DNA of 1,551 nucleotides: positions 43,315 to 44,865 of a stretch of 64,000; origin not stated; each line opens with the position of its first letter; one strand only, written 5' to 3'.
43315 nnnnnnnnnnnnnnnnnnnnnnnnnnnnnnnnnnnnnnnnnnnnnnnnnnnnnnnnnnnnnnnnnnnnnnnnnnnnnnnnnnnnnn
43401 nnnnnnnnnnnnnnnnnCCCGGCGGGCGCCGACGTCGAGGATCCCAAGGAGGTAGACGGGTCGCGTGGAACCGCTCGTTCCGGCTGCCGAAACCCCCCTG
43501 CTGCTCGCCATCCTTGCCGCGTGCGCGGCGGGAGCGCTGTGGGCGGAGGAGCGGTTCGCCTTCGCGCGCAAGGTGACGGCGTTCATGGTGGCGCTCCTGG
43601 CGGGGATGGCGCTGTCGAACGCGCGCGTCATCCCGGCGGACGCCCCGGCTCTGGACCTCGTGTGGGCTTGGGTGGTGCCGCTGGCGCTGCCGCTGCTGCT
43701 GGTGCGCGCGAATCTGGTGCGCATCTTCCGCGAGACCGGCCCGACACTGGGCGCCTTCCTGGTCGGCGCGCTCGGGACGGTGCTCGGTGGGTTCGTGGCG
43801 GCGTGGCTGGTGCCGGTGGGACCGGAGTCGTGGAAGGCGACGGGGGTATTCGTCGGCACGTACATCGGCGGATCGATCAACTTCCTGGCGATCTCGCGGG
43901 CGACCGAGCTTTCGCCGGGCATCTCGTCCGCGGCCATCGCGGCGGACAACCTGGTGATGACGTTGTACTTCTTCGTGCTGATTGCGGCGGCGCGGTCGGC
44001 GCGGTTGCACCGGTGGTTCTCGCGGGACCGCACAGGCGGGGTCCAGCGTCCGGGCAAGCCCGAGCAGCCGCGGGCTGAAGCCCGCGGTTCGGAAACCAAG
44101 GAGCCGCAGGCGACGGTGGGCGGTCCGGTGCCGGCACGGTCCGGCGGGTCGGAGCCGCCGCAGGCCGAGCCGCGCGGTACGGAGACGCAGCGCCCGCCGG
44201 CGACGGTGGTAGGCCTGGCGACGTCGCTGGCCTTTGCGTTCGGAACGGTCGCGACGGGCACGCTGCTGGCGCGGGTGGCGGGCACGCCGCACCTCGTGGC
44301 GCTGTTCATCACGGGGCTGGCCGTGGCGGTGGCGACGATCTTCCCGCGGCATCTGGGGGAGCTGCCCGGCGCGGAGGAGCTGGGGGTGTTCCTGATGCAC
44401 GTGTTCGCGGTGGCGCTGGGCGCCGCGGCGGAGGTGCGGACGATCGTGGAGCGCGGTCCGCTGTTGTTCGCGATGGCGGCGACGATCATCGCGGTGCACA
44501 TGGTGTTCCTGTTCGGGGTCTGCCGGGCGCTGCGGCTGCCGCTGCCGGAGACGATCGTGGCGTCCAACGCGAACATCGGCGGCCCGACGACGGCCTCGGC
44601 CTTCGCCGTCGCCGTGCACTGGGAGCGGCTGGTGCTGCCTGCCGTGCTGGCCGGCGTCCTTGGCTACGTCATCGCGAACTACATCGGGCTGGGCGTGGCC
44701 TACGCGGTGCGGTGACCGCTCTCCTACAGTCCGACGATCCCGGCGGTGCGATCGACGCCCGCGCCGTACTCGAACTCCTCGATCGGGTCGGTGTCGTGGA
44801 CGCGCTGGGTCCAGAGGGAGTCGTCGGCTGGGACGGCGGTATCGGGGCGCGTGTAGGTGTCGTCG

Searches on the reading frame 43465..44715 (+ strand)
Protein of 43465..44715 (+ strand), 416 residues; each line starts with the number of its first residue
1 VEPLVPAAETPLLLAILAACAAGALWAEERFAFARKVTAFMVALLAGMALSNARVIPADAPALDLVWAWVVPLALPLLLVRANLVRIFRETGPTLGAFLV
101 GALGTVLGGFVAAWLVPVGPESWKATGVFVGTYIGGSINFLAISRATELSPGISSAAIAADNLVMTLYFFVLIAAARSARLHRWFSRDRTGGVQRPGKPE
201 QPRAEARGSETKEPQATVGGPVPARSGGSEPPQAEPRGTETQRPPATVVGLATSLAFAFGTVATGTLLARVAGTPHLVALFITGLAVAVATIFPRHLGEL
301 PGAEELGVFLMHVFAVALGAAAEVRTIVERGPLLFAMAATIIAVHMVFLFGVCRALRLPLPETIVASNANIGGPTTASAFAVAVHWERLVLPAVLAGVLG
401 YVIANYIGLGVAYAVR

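Call 63: search_protein_families(library=pfam, proteins=[window:43465-44715:+], max_evalue=0.001)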
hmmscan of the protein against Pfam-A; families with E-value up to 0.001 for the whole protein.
window:43465-44715:+ (416 aa): 1 family
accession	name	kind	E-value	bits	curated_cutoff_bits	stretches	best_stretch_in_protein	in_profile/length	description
PF05684.17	DUF819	-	6.5e-78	262.8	27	2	15-186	1-178/379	Protein of unknown function (DUF819)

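Call 67: find_homologous_proteins(query=window:43465-44715:+, max_evalue=1e-60)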
Query window:43465-44715:+ (416 aa): 76 proteins with E <= 1e-60 among 8000 candidates.
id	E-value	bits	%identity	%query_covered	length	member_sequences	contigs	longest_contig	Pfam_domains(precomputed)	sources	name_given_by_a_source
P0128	2.0e-258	875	100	100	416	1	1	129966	PF05684.18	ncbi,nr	ncbi:MAG: DUF819 family protein [Deltaproteobacteria bacterium]|nr:DUF819 family protein [Deltaprote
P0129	1.6e-227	773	89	100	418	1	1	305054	PF05684.18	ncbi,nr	ncbi:MAG: DUF819 family protein [Deltaproteobacteria bacterium]|nr:DUF819 family protein [Deltaprote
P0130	1.5e-106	375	76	35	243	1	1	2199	PF05684.18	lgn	-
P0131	2.1e-96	342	45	100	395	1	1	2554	PF05684.18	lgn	-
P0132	7.0e-82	294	46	93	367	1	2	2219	PF05684.18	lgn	-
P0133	2.1e-81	292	39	100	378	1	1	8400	PF05684.18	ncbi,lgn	-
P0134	7.0e-78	281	41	93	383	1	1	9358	PF05684.18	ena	-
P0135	3.1e-77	279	42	99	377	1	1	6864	PF05684.18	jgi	-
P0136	2.5e-75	272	40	98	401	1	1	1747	PF05684.18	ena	-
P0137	2.9e-75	272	42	99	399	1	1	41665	PF05684.18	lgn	-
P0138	9.0e-75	270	42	100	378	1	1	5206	PF05684.18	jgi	jgi:uncharacterized membrane protein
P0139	2.9e-74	269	40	98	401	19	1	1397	PF05684.18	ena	-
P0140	3.5e-74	269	40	97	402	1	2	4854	PF05684.18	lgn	-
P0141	7.8e-74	267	41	100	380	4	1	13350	PF05684.18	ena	-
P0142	1.2e-72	263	40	96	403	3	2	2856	PF05684.18,PF03601.20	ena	-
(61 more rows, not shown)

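Call 68: find_encoding_contigs(protein=P0129, flank=10000, max_places=2)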
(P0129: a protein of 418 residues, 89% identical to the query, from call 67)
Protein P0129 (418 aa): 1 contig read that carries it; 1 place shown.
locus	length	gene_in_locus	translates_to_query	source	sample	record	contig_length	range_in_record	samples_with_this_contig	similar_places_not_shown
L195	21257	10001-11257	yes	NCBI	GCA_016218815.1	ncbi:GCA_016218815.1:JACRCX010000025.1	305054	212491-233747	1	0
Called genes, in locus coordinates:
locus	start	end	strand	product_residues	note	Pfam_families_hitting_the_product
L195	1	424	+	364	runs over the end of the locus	-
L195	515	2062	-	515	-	PF13948:DUF4215 (weak)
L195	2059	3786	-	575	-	PF13229:Beta_helix (weak)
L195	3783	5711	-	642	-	PF04773:FecR, PF08308:PEGA (weak)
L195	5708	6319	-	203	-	PF04542:Sigma70_r2, PF07638:Sigma70_ECF (weak), PF08281:Sigma70_r4_2, PF04545:Sigma70_r4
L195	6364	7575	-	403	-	-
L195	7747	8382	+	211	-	-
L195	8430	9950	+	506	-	PF16173:DUF4874, PF16116:DUF4832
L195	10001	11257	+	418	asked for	PF05684:DUF819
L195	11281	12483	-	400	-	PF13173:AAA_14, PF13635:DUF4143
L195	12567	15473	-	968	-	-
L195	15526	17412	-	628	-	-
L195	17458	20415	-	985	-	PF13517:FG-GAP_3 (faint), PF01839:FG-GAP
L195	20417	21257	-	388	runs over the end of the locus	PF00515:TPR_1 (faint), PF07719:TPR_2 (faint), PF13174:TPR_6 (faint), PF08308:PEGA, PF13620:CarboxypepD_reg (faint), PF08308:PEGA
